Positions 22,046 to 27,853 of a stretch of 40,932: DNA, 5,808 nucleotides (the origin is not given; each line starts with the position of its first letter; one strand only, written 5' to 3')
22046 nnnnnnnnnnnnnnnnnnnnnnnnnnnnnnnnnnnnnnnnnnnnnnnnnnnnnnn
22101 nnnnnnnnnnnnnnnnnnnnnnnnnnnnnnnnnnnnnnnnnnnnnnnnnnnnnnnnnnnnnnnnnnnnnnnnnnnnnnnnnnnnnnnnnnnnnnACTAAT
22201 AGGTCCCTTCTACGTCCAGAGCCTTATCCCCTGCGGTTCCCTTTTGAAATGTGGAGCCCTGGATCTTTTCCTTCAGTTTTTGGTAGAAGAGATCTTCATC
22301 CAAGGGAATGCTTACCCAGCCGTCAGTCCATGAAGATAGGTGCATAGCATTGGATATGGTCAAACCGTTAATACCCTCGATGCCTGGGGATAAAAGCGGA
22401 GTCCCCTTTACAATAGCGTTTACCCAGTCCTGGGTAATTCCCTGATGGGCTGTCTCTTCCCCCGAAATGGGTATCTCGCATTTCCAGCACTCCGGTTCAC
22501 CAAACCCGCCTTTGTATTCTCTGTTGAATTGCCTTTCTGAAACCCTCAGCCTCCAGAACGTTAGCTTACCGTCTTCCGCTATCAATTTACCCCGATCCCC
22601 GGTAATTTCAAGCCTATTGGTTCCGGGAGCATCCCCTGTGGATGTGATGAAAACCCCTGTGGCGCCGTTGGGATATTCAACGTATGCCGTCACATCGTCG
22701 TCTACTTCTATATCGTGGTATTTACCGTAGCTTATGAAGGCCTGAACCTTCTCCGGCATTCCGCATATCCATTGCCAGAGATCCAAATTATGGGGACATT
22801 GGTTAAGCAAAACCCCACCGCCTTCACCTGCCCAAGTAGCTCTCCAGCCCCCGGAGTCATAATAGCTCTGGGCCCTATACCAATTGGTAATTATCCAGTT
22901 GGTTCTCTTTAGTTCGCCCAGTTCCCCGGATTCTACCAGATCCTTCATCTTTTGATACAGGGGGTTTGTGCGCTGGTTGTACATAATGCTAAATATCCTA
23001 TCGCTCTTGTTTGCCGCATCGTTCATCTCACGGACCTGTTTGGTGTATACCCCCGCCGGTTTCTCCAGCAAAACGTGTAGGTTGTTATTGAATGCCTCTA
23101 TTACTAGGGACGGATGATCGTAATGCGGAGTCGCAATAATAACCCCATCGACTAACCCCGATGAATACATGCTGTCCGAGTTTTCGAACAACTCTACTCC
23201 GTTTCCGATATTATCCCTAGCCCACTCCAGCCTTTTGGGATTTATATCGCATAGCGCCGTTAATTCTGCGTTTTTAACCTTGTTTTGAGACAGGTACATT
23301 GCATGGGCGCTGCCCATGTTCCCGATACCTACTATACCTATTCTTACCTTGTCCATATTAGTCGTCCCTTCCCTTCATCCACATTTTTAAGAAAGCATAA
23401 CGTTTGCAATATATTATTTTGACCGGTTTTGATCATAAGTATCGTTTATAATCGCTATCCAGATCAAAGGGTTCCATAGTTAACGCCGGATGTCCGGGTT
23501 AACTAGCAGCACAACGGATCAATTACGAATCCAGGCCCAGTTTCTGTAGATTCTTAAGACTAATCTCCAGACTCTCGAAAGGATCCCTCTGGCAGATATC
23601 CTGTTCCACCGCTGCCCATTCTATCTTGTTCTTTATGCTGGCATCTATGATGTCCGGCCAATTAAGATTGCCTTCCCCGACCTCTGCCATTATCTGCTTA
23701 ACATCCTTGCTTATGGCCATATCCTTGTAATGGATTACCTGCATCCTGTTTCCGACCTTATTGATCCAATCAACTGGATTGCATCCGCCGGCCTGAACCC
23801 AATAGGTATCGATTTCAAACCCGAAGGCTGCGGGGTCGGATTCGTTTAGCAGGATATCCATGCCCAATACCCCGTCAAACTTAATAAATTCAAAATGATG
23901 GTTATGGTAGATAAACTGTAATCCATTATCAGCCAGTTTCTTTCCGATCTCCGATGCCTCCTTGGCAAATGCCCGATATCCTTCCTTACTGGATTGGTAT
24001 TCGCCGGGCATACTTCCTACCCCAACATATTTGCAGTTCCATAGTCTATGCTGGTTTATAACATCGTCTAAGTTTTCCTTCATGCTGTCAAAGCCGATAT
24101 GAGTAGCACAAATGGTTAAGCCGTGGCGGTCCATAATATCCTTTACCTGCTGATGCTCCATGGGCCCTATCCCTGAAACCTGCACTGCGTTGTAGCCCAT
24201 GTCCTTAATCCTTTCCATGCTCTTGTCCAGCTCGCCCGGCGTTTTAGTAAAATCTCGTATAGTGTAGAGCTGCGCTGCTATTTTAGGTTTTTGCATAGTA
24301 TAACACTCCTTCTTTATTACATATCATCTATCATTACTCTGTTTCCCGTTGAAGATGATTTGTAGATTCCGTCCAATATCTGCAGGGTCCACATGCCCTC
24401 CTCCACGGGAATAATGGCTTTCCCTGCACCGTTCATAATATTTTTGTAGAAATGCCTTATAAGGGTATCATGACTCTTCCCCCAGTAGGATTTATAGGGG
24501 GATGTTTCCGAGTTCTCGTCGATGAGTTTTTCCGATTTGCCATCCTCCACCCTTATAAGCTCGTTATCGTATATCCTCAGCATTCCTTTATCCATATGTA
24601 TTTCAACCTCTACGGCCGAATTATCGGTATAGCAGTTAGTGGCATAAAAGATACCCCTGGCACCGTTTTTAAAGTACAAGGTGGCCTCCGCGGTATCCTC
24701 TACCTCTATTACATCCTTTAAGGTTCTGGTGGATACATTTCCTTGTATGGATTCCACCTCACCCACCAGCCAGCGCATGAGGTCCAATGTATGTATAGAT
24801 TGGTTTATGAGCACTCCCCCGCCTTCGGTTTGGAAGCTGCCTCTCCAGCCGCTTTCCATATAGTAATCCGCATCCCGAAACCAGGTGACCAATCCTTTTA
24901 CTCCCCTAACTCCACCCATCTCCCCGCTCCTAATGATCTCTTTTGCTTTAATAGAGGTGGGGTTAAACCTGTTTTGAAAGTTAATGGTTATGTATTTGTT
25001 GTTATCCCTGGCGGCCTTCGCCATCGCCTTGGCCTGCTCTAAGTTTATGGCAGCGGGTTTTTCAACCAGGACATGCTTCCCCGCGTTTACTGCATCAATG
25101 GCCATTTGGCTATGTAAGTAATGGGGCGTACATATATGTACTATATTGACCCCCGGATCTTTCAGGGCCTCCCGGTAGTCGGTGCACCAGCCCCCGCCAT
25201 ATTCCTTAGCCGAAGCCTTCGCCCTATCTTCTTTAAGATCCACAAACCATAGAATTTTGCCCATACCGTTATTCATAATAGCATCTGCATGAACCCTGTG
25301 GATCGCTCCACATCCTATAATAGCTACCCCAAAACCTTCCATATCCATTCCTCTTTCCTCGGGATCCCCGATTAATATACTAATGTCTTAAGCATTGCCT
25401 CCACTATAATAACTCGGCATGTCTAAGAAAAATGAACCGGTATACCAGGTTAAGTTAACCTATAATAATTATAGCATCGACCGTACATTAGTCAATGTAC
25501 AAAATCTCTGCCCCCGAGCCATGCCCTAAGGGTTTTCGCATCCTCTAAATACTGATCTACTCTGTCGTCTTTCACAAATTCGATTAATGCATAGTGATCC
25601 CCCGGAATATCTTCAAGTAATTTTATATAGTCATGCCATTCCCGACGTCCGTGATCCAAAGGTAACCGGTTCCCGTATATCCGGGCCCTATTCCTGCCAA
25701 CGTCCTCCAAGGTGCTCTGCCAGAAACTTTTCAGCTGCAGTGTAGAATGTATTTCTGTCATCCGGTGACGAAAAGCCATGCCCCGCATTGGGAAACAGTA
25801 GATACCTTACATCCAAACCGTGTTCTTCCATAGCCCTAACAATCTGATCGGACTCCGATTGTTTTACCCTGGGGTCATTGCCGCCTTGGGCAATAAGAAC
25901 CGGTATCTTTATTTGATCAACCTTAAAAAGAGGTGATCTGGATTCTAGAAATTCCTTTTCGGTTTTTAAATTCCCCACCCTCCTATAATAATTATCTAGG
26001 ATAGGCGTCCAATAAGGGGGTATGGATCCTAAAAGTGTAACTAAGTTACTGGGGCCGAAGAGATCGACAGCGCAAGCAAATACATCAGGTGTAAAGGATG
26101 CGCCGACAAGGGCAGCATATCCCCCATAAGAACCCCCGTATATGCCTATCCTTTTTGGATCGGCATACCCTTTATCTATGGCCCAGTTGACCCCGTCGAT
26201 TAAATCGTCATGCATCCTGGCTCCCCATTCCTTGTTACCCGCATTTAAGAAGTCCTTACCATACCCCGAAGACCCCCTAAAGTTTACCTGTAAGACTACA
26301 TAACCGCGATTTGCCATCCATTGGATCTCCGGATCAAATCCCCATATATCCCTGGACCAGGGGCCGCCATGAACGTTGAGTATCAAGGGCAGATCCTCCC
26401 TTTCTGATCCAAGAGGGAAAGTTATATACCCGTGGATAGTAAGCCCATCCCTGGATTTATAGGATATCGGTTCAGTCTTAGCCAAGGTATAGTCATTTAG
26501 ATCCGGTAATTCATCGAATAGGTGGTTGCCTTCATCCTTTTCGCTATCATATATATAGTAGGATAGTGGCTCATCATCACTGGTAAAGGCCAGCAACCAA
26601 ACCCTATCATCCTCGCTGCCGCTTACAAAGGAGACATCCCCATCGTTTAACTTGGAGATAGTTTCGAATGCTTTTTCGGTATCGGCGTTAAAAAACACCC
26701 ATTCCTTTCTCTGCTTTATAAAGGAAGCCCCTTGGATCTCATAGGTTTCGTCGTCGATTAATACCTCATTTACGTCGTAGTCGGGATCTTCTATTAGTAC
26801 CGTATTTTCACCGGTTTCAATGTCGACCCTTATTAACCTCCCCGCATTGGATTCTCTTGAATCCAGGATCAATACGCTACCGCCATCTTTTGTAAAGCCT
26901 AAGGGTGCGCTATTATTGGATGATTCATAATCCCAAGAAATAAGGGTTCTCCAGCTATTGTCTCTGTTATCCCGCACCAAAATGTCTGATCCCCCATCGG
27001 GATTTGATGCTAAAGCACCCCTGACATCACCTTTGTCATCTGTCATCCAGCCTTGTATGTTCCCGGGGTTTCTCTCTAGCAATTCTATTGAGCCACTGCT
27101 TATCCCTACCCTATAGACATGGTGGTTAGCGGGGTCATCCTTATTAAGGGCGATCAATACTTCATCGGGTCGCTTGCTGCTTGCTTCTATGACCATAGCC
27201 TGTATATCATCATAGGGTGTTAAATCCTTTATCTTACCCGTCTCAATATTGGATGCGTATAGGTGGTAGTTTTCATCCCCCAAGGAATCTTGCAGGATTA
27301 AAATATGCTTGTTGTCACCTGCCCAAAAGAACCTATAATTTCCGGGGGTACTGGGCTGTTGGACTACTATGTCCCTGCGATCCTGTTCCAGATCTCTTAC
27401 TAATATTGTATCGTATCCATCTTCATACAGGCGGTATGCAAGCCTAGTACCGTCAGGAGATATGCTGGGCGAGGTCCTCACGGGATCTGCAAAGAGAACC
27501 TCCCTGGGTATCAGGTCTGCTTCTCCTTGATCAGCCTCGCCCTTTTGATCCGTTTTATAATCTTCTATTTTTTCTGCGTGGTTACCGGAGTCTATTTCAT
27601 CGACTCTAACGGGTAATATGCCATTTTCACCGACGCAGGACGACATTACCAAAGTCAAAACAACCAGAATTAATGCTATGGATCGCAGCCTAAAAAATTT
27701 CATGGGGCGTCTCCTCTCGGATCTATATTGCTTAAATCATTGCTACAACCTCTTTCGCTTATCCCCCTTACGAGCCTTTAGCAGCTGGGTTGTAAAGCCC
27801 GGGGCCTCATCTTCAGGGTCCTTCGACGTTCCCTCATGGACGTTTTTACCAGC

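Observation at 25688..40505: Nine-gene envelope cluster fusing an ABC-2 exporter with a MoxR-DUF58-VWA (Bat-like) module: candidate undescribed system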

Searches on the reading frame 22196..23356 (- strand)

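Call 64: search_protein_families(library=pfam, proteins=[window:22196-23356:-], max_evalue=0.00001)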
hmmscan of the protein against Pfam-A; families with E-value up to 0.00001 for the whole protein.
window:22196-23356:- (386 aa): 3 families
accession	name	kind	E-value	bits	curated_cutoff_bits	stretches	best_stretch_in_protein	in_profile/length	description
PF22725.1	GFO_IDH_MocA_C3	-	7.3e-31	107.2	27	1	134-258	1-123/124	GFO/IDH/MocA C-terminal domain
PF01408.29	GFO_IDH_MocA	-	6.9e-21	75.6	24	1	4-124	1-118/120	Oxidoreductase family, NAD-binding Rossmann fold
PF02894.22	GFO_IDH_MocA_C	-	1.5e-20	74.4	22.9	1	138-349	1-217/218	Oxidoreductase family, C-terminal alpha/beta domain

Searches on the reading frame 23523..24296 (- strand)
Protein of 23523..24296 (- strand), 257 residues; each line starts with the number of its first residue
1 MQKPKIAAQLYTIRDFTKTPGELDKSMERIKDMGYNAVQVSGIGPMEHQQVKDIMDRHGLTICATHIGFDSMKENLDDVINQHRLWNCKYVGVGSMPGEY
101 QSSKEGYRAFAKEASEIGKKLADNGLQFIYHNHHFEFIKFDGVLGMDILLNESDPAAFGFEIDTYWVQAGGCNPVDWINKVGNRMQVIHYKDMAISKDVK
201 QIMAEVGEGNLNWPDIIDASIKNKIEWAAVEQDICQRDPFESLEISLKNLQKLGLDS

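Call 64: search_protein_families(library=pfam, proteins=[window:23523-24296:-], max_evalue=0.00001)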
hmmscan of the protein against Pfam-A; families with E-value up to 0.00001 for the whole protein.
window:23523-24296:- (257 aa): 1 family
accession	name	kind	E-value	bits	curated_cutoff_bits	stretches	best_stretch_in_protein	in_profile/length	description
PF01261.30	AP_endonuc_2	-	5e-13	49.8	31.1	1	28-219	2-215/249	Xylose isomerase-like TIM barrel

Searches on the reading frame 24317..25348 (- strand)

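Call 64: search_protein_families(library=pfam, proteins=[window:24317-25348:-], max_evalue=0.00001)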
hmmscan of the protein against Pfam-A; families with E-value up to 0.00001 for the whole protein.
window:24317-25348:- (343 aa): 3 families
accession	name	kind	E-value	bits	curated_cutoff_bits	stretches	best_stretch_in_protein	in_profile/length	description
PF22725.1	GFO_IDH_MocA_C3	-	6.5e-28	97.7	27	1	134-258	3-124/124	GFO/IDH/MocA C-terminal domain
PF01408.29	GFO_IDH_MocA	-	8.4e-26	91.5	24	1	6-124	1-120/120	Oxidoreductase family, NAD-binding Rossmann fold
PF02894.22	GFO_IDH_MocA_C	-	6.3e-24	85.4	22.9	1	136-340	1-218/218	Oxidoreductase family, C-terminal alpha/beta domain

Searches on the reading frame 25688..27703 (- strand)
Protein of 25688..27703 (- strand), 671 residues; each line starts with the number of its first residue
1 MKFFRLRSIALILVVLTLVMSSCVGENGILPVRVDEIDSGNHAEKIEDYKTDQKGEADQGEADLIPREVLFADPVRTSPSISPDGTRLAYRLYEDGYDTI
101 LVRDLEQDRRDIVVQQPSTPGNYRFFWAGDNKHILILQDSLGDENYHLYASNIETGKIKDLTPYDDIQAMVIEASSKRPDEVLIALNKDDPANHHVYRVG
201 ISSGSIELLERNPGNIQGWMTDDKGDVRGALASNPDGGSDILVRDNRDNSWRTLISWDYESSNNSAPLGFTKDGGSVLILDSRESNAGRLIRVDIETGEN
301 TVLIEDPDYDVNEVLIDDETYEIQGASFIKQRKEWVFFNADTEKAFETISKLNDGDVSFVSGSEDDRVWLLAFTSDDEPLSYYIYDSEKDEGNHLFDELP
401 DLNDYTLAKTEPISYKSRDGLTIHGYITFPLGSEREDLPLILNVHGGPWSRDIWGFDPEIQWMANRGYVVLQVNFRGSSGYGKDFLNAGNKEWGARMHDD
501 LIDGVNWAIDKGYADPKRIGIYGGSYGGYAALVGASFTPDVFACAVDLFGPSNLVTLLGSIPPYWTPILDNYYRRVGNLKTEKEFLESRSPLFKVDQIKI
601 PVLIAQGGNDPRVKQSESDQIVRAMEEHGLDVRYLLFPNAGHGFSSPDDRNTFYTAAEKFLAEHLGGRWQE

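Call 3: search_protein_families(library=pfam, proteins=[window:25688-27703:-], max_evalue=0.01)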
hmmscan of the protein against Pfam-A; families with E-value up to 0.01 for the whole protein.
window:25688-27703:- (671 aa): 12 families
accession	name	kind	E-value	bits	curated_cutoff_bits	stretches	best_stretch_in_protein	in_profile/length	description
PF00326.27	Peptidase_S9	-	2.7e-47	161.4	22.6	1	454-667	1-212/213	Prolyl oligopeptidase family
PF01738.24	DLH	-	3.1e-15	56.8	21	1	452-658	21-203/217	Dienelactone hydrolase family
PF02129.25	Peptidase_S15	-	1.4e-13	51.6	23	2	419-555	1-133/262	X-Pro dipeptidyl-peptidase (S15 family)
PF20434.5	BD-FAE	-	1.4e-12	48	26.8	1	434-623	9-213/215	BD-FAE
PF12697.13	Abhydrolase_6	-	2e-06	29.1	26.3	1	444-647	4-211/217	Alpha/beta hydrolase family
PF05448.18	AXE1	-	6.2e-06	25.6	21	1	410-545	56-204/321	Acetyl xylan esterase (AXE1)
PF00561.26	Abhydrolase_1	-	1.5e-05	25.2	25.8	0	580-642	180-238/245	alpha/beta hydrolase fold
PF12146.15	Hydrolase_4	-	3.1e-05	23.8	27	0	595-643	187-233/239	Serine aminopeptidase, S33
PF08840.17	BAAT_C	-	6.8e-05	23.4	20.9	1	504-647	9-163/210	BAAT / Acyl-CoA thioester hydrolase C terminal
PF07859.19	Abhydrolase_3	-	0.00078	19.7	25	0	590-644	155-208/210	alpha/beta hydrolase fold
PF07676.18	PD40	-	0.00088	19.6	20.9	1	77-100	12-36/38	WD40-like Beta Propeller Repeat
PF00756.26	Esterase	-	0.0016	18.7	22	1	509-616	106-200/251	Putative esterase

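Call 5: search_protein_families(library=ncbifam, proteins=[window:25688-27703:-], max_evalue=0.01)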
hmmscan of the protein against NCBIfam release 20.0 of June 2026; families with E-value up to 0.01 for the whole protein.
window:25688-27703:- (671 aa): 14 families
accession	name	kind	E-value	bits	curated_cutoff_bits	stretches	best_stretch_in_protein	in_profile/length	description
NF053518.1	DipepPtdsDpp5Prph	equivalog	1.3e-34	119.7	900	2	281-649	270-638/655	dipeptidyl-peptidase Dpp5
NF033523.0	lasso_peptidase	equivalog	5.4e-17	61.8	400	1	389-654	356-626/638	Atxe2 family lasso peptide isopeptidase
TIGR02800.1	propeller_TolB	equivalog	3e-09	36.3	343.15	1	78-277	195-380/418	Tol-Pal system beta propeller repeat protein TolB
NF007511.0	PRK10115.1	equivalog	6.3e-06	24.9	1313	1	463-643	470-653/686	oligopeptidase B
NF050058.1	e_dPHAscl_type1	hypoth_equivalog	9.5e-06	25.3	150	1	501-627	88-206/276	extracellular catalytic domain type 1 short-chain-length polyhydroxyalkanoate depolymerase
TIGR00976.1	CocE_NonD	subfamily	1.5e-05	24.3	66.3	1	417-538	3-118/550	CocE/NonD family hydrolase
NF047920.1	lactonase_UilS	equivalog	7e-05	22.7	400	1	437-544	23-125/285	UilS family quorum-quenching N-acyl-homoserine lactonase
NF041440.1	hydrolase_YghX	exception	0.00034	19.8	460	0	593-646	214-266/292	YghX family hydrolase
TIGR01840.1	esterase_phb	subfamily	0.00087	18.8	107.85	1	484-626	62-196/213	PHB depolymerase family esterase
NF007857.0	PRK10566.1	equivalog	0.00089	19.1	201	1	428-633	17-220/249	esterase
NF050089.1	i_nPHAscl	equivalog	0.0016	17.6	300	1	594-660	225-287/288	intracellular short-chain-length polyhydroxyalkanoate depolymerase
NF002183.0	PRK01029.1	equivalog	0.0031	16.6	405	1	77-157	330-406/429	Tol-Pal system protein TolB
NF003780.0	PRK05371.1-1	subfamily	0.0046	15.4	642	1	584-667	291-373/594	Xaa-Pro dipeptidyl-peptidase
NF052354.1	EstLipQMycob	equivalog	0.0086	14.7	700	0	560-645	292-377/418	esterase LipQ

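Call 75: search_protein_families(library=padloc, proteins=[window:25688-27703:-], max_evalue=0.001)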
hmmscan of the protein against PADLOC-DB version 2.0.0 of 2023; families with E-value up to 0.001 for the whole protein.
window:25688-27703:- (671 aa): 0 families
